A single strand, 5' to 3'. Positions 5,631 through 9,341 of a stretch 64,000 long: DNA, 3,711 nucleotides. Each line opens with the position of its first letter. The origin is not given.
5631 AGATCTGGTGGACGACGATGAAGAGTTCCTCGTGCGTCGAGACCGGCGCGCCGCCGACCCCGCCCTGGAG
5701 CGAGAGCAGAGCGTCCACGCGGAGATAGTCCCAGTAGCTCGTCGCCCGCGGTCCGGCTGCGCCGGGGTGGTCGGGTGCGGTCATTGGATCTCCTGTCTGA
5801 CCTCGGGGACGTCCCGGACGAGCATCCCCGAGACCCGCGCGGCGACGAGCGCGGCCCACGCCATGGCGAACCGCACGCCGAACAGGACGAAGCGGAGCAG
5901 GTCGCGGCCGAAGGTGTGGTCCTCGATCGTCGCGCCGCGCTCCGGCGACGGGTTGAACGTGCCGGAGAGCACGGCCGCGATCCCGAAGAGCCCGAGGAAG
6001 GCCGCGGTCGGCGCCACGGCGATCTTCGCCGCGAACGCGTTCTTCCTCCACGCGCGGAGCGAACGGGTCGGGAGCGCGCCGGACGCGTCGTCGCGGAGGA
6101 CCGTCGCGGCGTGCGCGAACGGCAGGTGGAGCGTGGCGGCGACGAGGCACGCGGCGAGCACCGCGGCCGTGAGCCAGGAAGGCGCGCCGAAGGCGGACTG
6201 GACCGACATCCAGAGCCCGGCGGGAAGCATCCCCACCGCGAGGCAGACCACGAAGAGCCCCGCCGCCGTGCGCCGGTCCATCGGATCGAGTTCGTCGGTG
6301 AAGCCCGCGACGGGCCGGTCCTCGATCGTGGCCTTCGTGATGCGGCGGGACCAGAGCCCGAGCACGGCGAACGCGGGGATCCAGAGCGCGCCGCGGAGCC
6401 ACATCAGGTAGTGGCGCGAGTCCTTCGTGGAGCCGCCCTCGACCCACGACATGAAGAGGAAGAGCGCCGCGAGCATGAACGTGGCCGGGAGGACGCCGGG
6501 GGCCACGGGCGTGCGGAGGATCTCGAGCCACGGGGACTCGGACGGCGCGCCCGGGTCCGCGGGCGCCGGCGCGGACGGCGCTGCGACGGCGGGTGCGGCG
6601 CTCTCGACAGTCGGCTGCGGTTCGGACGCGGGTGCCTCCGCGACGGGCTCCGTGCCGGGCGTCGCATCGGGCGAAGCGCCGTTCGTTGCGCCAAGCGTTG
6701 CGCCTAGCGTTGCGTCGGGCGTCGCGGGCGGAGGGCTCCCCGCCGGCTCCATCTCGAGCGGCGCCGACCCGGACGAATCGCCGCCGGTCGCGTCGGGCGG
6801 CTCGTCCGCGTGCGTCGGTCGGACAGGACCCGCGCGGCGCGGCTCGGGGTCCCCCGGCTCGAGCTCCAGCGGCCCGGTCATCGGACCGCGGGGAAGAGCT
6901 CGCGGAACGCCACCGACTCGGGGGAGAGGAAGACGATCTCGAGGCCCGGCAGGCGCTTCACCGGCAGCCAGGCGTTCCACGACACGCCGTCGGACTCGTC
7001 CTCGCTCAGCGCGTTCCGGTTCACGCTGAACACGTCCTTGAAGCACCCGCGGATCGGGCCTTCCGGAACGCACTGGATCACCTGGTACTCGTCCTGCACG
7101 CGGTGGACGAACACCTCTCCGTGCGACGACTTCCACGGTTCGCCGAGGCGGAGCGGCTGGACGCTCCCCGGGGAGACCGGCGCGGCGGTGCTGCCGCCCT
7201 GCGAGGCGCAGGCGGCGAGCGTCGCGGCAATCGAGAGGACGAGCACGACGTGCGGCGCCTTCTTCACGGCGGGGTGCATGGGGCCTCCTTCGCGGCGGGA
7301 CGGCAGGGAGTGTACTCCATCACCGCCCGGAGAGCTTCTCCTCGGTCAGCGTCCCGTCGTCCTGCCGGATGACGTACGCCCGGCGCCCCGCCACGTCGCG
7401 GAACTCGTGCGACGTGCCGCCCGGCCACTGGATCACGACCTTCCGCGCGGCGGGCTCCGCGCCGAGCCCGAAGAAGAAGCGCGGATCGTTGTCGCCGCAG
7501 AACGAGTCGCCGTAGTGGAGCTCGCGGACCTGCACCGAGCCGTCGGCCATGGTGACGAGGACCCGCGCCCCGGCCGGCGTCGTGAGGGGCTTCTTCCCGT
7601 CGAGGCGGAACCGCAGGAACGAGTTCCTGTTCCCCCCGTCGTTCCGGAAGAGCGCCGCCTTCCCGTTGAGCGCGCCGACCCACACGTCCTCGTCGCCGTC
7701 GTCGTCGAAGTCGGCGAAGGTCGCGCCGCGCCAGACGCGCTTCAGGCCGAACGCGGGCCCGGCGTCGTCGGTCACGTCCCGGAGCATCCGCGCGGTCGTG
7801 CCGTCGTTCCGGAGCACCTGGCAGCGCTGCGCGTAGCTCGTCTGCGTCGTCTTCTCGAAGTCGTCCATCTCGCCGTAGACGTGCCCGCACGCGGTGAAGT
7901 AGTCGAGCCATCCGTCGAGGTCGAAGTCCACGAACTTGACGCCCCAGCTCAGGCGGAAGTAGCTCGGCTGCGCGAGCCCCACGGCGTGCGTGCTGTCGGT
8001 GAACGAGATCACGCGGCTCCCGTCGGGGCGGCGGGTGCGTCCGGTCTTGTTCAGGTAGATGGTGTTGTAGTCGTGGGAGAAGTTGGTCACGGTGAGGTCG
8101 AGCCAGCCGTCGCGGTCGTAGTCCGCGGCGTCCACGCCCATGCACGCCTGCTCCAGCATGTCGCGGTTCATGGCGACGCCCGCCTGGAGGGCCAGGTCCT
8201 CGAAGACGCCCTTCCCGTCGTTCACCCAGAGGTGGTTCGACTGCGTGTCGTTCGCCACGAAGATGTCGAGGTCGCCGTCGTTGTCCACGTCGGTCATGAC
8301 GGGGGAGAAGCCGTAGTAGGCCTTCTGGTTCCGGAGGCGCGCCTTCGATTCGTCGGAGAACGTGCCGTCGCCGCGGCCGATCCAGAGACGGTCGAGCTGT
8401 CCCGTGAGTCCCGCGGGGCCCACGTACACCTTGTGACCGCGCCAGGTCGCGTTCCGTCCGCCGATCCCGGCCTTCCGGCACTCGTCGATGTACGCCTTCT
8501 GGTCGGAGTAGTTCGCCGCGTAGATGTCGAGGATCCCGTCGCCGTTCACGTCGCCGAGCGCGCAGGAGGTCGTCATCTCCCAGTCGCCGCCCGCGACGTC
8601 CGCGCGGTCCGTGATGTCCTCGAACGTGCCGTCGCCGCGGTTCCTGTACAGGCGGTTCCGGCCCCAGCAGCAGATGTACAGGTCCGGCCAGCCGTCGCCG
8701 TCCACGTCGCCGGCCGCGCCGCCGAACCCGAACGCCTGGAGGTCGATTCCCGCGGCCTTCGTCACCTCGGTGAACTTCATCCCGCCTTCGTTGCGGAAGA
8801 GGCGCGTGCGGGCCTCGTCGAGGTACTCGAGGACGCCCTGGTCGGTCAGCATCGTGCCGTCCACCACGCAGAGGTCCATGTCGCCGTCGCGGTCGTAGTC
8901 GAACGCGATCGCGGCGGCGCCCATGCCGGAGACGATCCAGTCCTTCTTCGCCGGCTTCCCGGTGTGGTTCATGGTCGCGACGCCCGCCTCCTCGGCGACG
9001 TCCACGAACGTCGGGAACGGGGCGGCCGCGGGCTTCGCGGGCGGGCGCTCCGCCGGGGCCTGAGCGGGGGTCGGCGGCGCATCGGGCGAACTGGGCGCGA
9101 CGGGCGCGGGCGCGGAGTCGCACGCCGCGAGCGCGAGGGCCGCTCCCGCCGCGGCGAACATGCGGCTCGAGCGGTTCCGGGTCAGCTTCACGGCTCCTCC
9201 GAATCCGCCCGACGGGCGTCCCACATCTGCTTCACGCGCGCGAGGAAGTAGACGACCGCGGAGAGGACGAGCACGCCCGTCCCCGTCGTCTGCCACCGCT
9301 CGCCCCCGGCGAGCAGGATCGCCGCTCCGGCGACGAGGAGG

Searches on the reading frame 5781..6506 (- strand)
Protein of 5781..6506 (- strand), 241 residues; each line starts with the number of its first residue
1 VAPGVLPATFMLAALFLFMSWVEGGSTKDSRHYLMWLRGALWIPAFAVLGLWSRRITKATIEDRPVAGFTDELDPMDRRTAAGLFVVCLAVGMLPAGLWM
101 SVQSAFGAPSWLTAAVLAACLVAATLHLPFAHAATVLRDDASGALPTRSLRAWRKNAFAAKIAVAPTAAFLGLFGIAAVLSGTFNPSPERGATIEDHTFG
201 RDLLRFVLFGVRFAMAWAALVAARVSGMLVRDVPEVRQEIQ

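Call 24: search_protein_families(library=pfam, proteins=[window:5781-6506:-], max_evalue=0.001)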
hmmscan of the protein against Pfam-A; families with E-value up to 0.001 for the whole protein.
window:5781-6506:- (241 aa): 1 family
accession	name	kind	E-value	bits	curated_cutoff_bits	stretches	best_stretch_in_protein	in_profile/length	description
PF01040.23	UbiA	-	0.00022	21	34.2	1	75-180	108-210/250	UbiA prenyltransferase family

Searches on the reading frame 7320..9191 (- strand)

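Call 24: search_protein_families(library=pfam, proteins=[window:7320-9191:-], max_evalue=0.001)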
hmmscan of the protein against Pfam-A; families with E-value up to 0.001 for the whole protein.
window:7320-9191:- (623 aa): 3 families
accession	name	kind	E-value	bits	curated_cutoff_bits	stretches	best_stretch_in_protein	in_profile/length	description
PF13517.12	FG-GAP_3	-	7.2e-41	139.1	26.9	5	162-224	1-60/61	FG-GAP-like repeat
PF07593.17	UnbV_ASPIC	-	1.6e-14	54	23.4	1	541-604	3-65/68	ASPIC and UnbV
PF01839.29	FG-GAP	-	5.2e-12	45.8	22.1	0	211-229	6-24/37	FG-GAP repeat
